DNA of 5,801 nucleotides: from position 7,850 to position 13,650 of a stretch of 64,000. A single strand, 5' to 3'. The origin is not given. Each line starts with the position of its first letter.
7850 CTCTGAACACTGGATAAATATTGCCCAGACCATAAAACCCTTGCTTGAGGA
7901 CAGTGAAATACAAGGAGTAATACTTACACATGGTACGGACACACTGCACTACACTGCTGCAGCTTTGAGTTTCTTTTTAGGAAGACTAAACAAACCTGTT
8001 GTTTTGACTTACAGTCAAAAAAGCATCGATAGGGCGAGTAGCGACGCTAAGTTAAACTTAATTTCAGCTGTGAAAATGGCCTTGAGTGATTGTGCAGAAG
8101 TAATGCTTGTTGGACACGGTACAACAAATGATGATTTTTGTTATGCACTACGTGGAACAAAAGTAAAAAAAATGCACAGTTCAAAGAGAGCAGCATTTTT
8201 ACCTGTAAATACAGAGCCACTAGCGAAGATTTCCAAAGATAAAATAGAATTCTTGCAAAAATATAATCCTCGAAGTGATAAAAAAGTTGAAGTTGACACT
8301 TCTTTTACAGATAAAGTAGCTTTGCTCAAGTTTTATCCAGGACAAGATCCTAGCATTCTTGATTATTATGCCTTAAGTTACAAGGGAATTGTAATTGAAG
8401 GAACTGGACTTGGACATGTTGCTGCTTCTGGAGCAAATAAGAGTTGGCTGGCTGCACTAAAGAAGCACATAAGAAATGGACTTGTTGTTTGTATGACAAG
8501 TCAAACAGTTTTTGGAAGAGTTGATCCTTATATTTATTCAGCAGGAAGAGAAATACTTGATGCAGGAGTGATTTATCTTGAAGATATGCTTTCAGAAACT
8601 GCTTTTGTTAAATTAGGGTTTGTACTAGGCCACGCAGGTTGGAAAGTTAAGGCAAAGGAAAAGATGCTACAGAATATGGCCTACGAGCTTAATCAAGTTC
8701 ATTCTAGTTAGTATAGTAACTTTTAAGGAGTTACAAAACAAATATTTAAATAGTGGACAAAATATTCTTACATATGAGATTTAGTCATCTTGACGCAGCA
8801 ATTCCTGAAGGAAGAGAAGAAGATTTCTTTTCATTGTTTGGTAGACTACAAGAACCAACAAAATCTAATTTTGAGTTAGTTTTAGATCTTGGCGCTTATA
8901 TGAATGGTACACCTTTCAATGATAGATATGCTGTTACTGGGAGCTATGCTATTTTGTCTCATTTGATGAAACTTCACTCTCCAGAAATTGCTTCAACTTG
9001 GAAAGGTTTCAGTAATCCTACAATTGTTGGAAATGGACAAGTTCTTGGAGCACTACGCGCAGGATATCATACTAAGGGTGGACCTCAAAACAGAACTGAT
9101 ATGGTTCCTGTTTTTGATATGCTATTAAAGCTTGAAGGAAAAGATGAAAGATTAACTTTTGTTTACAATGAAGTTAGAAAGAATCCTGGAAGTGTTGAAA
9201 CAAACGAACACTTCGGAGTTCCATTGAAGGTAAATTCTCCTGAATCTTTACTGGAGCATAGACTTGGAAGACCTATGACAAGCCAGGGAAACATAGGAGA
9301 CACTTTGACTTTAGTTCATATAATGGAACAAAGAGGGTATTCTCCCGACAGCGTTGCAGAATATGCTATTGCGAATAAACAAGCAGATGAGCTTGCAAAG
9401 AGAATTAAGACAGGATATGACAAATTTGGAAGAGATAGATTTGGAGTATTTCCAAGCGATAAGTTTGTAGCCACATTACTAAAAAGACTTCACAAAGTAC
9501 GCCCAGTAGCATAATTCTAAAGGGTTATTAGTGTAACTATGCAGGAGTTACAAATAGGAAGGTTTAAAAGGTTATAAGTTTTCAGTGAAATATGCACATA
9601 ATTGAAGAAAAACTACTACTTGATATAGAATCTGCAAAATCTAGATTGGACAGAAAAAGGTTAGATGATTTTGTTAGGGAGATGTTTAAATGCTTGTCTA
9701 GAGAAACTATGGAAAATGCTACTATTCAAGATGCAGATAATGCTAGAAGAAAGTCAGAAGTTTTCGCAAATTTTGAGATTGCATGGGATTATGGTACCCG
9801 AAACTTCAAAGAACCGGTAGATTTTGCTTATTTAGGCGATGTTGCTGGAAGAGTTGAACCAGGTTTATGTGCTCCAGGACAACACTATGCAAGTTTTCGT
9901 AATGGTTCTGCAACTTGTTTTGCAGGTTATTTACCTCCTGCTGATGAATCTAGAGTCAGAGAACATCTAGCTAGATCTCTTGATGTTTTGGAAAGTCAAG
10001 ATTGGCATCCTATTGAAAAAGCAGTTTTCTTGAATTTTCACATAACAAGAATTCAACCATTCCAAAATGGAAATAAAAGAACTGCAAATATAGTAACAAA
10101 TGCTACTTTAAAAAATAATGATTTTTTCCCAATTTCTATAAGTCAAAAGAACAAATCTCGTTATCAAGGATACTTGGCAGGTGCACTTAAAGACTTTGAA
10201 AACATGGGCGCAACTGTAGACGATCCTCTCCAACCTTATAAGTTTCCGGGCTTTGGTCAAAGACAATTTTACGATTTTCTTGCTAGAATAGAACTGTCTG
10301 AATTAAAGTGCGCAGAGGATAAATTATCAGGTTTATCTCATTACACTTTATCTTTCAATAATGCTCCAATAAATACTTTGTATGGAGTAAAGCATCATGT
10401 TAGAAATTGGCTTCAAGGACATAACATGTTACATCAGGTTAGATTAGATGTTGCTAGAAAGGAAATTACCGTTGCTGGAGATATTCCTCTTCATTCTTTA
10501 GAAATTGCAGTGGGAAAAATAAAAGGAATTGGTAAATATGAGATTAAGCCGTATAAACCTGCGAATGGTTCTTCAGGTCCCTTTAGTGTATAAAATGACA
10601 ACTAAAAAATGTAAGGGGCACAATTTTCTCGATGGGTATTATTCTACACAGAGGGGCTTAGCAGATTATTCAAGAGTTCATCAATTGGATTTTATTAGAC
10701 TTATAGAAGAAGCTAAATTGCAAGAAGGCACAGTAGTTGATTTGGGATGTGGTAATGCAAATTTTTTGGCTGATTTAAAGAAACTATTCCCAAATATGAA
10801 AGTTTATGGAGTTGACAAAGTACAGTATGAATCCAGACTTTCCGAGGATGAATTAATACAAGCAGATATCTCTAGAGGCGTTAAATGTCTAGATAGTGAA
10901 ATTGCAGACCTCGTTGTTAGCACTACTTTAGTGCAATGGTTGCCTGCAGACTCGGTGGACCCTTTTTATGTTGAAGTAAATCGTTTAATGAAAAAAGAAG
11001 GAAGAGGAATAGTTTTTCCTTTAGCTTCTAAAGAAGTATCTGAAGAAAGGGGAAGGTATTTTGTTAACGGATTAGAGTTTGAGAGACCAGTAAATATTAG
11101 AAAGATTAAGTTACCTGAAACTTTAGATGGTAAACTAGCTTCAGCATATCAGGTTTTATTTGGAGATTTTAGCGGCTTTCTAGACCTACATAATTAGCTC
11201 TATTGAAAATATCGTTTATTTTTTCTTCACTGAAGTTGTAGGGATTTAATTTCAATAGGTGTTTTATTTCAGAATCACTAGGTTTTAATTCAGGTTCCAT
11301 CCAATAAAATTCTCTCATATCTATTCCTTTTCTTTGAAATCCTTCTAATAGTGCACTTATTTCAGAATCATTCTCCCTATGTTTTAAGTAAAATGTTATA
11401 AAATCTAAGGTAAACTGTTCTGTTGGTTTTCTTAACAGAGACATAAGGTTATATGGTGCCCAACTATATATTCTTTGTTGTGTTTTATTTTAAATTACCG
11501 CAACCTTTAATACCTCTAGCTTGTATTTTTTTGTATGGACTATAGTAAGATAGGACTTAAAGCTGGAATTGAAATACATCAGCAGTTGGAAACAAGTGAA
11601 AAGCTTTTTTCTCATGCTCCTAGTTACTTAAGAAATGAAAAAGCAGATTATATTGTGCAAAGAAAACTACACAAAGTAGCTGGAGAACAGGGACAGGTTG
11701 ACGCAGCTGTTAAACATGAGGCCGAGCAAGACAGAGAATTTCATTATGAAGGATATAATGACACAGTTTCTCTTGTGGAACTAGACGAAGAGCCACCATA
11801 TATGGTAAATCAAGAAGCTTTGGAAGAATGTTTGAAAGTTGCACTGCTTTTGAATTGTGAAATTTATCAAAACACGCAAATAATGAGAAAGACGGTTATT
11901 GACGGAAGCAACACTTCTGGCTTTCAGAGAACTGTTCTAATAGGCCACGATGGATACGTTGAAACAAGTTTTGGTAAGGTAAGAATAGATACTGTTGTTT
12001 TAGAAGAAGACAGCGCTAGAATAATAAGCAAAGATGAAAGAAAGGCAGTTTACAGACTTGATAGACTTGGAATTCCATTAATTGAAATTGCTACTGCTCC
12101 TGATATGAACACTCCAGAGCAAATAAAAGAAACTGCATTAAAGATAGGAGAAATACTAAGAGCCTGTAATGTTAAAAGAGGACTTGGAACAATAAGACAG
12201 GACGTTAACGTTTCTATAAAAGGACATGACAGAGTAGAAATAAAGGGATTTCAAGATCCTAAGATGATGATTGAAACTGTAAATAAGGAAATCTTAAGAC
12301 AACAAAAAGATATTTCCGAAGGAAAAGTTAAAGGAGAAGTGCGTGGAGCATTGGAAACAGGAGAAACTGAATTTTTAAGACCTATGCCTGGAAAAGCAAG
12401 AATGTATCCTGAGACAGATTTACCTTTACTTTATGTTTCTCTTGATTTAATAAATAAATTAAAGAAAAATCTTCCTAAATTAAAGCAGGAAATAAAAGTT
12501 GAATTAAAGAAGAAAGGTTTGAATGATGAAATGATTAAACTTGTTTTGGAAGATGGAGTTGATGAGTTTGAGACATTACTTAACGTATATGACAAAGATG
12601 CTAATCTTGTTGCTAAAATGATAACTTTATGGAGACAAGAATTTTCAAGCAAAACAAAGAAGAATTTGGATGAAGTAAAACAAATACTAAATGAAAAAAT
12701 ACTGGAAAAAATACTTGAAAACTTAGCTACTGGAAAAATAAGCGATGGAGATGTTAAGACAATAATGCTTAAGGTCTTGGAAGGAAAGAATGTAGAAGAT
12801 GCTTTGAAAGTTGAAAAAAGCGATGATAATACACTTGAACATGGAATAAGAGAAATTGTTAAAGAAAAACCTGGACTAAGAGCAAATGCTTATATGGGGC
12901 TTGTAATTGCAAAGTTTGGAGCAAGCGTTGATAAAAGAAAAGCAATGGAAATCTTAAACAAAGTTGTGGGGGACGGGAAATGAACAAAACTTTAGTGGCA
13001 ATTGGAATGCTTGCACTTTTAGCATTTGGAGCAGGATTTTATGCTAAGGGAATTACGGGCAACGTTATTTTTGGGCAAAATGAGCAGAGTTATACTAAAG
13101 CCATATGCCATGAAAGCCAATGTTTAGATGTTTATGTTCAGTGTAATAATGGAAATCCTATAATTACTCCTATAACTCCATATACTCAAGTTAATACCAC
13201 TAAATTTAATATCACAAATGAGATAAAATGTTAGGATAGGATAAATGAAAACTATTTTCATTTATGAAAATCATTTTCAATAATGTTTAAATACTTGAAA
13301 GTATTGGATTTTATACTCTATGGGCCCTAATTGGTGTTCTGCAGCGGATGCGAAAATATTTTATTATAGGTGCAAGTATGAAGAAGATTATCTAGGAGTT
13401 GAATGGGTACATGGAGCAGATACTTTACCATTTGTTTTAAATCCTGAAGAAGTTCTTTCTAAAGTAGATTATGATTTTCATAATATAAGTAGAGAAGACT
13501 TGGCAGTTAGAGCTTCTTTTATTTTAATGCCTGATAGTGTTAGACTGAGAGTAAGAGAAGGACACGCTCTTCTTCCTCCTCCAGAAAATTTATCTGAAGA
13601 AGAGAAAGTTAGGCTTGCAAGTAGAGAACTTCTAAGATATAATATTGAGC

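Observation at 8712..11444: Compositionally atypical cassette: unknown protein + divergent Fic/Doc-fold protein + SAM methyltransferase (+ small convergent ORF)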

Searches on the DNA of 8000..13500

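Call 85: search_rna_families(source=window, start=8000, end=13500, threshold=evalue, max_evalue=1)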
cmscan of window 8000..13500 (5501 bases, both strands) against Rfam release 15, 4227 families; matches with E-value up to 1: 0.
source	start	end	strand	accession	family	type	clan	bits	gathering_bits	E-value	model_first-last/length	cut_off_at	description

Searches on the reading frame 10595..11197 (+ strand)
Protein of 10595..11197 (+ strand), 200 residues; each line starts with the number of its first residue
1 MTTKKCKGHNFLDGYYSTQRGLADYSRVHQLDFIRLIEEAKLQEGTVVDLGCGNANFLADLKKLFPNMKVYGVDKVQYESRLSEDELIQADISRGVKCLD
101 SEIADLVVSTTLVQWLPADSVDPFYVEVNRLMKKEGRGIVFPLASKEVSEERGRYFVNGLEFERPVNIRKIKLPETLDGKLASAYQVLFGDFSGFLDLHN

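Call 4: search_protein_families(library=pfam, proteins=[window:10595-11197:+], max_evalue=0.1)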
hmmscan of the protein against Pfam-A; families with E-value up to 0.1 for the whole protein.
window:10595-11197:+ (200 aa): 12 families
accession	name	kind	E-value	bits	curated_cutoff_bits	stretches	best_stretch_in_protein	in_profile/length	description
PF08241.18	Methyltransf_11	-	4.1e-08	34.2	21.2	1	48-138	1-93/95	Methyltransferase domain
PF13649.12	Methyltransf_25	-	5.2e-07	30.7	27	1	47-136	1-97/97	Methyltransferase domain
PF13847.12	Methyltransf_31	-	2.6e-06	27.6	27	1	45-138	5-107/145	Methyltransferase domain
PF08242.18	Methyltransf_12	-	5.3e-05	24.3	30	1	48-137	1-97/98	Methyltransferase domain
PF13489.12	Methyltransf_23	-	0.0015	18.7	27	1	35-82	14-59/164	Methyltransferase domain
PF12692.13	Methyltransf_17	-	0.0021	18.5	27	1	37-102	22-90/160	S-adenosyl-L-methionine methyltransferase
PF01728.25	FtsJ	-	0.0027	18.1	24.1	1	38-95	14-78/181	FtsJ-like methyltransferase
PF05175.20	MTS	-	0.0044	17.1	23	1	40-105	30-92/170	Methyltransferase small domain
PF05148.21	Methyltransf_8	-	0.0072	16.6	27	1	33-149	63-165/219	Hypothetical methyltransferase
PF02390.23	Methyltransf_4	-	0.033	14.1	24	1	46-79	4-37/173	Putative methyltransferase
PF02353.26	CMAS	-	0.057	13.2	27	1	36-148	54-172/273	Mycolic acid cyclopropane synthetase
PF13679.12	Methyltransf_32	-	0.083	13.3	27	0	37-82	17-68/143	Methyltransferase domain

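Call 7: search_protein_families(library=ncbifam, proteins=[window:10595-11197:+], max_evalue=0.1)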
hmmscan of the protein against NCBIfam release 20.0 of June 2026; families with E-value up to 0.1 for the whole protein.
window:10595-11197:+ (200 aa): 13 families
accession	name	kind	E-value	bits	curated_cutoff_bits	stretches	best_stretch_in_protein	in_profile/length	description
TIGR02072.1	BioC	equivalog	5.2e-09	36.3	184.95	1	34-146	24-138/244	malonyl-ACP O-methyltransferase BioC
TIGR04543.1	ketoArg_3Met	equivalog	6.1e-08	32.1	425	1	35-147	141-249/336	2-ketoarginine methyltransferase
NF002463.0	PRK01683.1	equivalog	3.1e-07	30.2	297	1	43-124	31-113/258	trans-aconitate 2-methyltransferase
NF010703.0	PRK14103.1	equivalog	8.6e-07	28.6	320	1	43-119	29-105/256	trans-aconitate 2-methyltransferase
NF050150.1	RiPP_MTase_ApyS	equivalog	7.2e-05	22.1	400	1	41-103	139-201/323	RiPP biosynthesis methyltransferase ApyS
TIGR02081.1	metW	equivalog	0.0048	16.5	189.5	1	38-108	8-80/194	methionine biosynthesis protein MetW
TIGR04371.1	methyltran_NanM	subfamily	0.0052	16.3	44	1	42-74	148-180/273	putative sugar O-methyltransferase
NF043040.1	corrin_prot_MT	hypoth_equivalog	0.009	15.5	180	1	35-140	33-147/216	corrinoid protein-associated methyltransferase CpaM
TIGR03534.1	RF_mod_PrmC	equivalog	0.022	14.2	199.1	1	40-105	84-149/253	peptide chain release factor N(5)-glutamine methyltransferase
TIGR02469.1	CbiT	equivalog_domain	0.024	14.9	78.3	1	37-84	12-60/124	precorrin-6Y C5,15-methyltransferase (decarboxylating) subunit CbiT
TIGR00091.1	TIGR00091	equivalog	0.024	14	112.65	1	42-74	15-47/194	tRNA (guanosine(46)-N7)-methyltransferase TrmB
NF045667.1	MTase_DVU1556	equivalog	0.034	13.6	155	1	39-137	17-116/213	DVU_1556 family methyltransferase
NF001080.0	PRK00121.2-2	equivalog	0.037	13.2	132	1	45-77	48-80/224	tRNA (guanosine(46)-N7)-methyltransferase TrmB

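Call 8: search_protein_families(library=padloc, proteins=[window:10595-11197:+], max_evalue=0.1)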
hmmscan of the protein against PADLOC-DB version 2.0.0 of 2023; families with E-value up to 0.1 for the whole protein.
window:10595-11197:+ (200 aa): 1 family
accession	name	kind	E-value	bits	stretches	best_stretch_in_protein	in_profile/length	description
PDLC04134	mad2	-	5e-08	30.2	1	35-140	282-394/492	mads_2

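Call 28: find_homologous_proteins(query=window:10595-11197:+, max_evalue=0.001)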
Query window:10595-11197:+ (200 aa): 3 proteins with E <= 0.001 among 199 candidates.
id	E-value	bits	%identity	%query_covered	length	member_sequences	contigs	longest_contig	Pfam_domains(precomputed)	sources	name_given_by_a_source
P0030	2.5e-128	444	100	100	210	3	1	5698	PF13847.13,PF13649.13,PF08241.19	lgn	-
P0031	5.4e-63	231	55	92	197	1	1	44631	PF13847.13,PF13489.13,PF13649.13,PF08241.19,PF08242.19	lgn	-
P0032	4.7e-57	211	49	92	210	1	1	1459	PF13847.13,PF13489.13,PF13649.13,PF08241.19,PF08242.19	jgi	jgi:SAM-dependent methyltransferase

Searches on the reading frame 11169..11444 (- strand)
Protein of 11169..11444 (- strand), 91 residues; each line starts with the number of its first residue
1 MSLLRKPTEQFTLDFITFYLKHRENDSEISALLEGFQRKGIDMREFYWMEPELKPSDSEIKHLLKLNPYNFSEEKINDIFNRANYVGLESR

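Call 4: search_protein_families(library=pfam, proteins=[window:11169-11444:-], max_evalue=0.1)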
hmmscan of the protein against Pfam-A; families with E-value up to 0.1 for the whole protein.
window:11169-11444:- (91 aa): 0 families

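Call 7: search_protein_families(library=ncbifam, proteins=[window:11169-11444:-], max_evalue=0.1)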
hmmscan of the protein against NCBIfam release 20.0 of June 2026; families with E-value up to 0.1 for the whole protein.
window:11169-11444:- (91 aa): 0 families

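Call 8: search_protein_families(library=padloc, proteins=[window:11169-11444:-], max_evalue=0.1)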
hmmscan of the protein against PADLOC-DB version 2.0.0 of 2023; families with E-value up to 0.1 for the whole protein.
window:11169-11444:- (91 aa): 0 families

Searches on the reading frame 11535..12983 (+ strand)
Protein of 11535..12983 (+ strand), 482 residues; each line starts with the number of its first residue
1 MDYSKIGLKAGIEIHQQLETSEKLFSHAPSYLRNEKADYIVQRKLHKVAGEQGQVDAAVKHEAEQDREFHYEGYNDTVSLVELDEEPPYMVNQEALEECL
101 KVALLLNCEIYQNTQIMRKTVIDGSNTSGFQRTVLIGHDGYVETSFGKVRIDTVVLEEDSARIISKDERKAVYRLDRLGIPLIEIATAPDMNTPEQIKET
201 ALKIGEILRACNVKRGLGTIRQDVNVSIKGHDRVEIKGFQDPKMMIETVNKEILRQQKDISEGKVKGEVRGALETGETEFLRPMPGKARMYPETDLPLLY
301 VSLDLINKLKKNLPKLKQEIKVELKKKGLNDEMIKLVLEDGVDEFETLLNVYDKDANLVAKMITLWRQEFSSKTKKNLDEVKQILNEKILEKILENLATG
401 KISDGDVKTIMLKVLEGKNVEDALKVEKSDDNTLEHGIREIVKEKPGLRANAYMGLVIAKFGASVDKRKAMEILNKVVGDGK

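Call 4: search_protein_families(library=pfam, proteins=[window:11535-12983:+], max_evalue=0.1)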
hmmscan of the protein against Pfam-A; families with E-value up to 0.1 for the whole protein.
window:11535-12983:+ (482 aa): 3 families
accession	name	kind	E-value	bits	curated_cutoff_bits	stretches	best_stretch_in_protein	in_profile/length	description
PF02934.20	GatB_N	-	5e-54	183.8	23.4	1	9-306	2-276/277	GatB/GatE catalytic domain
PF13881.12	Rad60-SLD_2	-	0.0039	17.7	23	1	334-416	5-88/111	Ubiquitin-2 like Rad60 SUMO-like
PF17085.10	UCMA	-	0.076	13.5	27.6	0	50-75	103-128/134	Unique cartilage matrix associated protein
